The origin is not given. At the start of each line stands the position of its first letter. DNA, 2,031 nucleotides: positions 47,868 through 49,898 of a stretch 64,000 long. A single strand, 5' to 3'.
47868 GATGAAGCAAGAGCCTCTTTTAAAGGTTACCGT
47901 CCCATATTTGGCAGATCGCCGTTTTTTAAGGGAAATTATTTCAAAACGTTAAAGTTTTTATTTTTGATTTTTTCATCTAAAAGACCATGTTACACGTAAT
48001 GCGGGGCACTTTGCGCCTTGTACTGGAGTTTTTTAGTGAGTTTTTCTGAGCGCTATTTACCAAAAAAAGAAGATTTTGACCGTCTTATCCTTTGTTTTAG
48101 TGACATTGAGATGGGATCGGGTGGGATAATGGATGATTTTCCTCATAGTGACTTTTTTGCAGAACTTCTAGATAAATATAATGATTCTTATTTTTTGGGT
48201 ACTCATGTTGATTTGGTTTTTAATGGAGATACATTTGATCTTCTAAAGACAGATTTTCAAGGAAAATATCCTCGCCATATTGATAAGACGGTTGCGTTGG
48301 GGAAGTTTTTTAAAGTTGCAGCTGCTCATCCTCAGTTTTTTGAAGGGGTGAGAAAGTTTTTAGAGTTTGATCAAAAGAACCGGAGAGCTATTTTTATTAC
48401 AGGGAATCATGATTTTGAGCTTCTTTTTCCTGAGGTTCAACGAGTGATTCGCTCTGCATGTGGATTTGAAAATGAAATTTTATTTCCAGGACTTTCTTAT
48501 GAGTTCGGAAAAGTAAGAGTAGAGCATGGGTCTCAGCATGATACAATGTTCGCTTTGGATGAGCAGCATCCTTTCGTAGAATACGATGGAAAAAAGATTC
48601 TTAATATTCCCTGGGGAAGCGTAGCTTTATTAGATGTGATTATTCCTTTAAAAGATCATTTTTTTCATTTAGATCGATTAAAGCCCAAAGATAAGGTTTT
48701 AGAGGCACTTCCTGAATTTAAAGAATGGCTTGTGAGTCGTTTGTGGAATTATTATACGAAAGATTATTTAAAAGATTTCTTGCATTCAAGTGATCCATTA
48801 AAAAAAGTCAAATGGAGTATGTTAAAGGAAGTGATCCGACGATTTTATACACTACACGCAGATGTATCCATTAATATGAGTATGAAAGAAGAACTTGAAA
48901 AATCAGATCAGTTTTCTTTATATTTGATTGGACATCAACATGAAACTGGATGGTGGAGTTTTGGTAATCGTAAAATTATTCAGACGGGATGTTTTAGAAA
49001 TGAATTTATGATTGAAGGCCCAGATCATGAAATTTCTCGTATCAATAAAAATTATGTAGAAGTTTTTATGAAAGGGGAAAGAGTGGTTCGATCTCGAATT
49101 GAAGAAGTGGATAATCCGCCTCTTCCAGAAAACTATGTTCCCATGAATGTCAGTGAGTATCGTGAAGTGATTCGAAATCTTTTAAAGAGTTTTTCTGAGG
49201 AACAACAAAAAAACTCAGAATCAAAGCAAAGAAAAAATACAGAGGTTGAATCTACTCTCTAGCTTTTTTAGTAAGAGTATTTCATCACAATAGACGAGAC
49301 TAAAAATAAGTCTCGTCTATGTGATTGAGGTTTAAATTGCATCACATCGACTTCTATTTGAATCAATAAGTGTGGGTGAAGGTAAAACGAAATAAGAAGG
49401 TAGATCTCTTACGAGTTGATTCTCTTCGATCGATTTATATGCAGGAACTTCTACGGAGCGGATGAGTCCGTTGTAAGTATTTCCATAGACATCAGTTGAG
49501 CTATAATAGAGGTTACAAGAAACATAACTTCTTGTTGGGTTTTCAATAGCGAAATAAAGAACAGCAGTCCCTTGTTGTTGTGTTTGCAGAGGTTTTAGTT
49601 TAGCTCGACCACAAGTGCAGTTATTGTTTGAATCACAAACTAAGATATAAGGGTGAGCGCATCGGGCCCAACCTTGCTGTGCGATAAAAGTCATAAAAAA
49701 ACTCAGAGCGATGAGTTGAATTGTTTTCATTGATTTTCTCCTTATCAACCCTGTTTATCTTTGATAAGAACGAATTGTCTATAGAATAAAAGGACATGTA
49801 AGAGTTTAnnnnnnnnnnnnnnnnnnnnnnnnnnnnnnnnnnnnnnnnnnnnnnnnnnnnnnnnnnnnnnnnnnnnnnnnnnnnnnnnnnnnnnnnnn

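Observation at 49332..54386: Candidate novel graspetide-type RiPP operon: repeat-core precursor, two ATP-grasp ligases, ABC exporter fused to a Lon-like peptidase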

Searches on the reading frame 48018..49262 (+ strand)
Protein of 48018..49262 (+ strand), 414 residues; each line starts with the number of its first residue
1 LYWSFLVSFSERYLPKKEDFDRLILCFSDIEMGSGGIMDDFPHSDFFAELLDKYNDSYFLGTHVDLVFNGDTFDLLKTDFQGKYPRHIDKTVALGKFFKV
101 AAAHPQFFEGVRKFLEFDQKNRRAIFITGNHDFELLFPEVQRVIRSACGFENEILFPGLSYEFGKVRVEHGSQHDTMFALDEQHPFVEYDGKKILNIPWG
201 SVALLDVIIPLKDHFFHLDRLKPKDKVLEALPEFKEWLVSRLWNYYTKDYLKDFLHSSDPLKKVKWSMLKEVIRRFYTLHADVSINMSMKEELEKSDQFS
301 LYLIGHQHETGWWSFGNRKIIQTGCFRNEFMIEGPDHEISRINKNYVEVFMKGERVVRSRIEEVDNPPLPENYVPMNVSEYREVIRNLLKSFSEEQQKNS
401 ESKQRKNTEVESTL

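Call 3: search_protein_families(library=pfam, proteins=[window:48018-49262:+], max_evalue=1)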
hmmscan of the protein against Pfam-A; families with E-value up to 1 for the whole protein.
window:48018-49262:+ (414 aa): 1 family
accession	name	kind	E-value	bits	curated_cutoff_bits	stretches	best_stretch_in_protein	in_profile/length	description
PF00149.33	Metallophos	-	0.017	16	21.5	1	24-309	3-190/191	Calcineurin-like phosphoesterase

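Call 4: search_protein_families(library=ncbifam, proteins=[window:48018-49262:+], max_evalue=1)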
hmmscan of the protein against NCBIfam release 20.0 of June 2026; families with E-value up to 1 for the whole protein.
window:48018-49262:+ (414 aa): 2 families
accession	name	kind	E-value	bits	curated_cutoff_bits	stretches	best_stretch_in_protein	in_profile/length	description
TIGR04123.1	P_estr_lig_assc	hypoth_equivalog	0.058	12.8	150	1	73-133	53-110/207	ligase-associated DNA damage response endonuclease PdeM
NF043047.1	EstaseRv3036c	equivalog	0.09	12.1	200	1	73-154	96-179/231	esterase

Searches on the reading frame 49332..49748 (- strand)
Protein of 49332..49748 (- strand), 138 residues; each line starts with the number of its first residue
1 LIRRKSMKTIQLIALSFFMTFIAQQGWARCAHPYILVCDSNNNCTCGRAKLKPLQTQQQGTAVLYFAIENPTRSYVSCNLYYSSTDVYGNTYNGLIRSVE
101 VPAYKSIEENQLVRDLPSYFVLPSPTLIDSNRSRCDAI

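Call 3: search_protein_families(library=pfam, proteins=[window:49332-49748:-], max_evalue=1)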
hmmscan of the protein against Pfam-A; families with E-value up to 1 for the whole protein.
window:49332-49748:- (138 aa): 0 families

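Call 4: search_protein_families(library=ncbifam, proteins=[window:49332-49748:-], max_evalue=1)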
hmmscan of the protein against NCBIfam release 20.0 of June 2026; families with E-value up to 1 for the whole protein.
window:49332-49748:- (138 aa): 0 families

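Call 48: search_protein_families(library=padloc, proteins=[window:49332-49748:-], max_evalue=0.01)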
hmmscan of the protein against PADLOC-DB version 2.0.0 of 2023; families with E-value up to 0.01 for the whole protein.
window:49332-49748:- (138 aa): 0 families
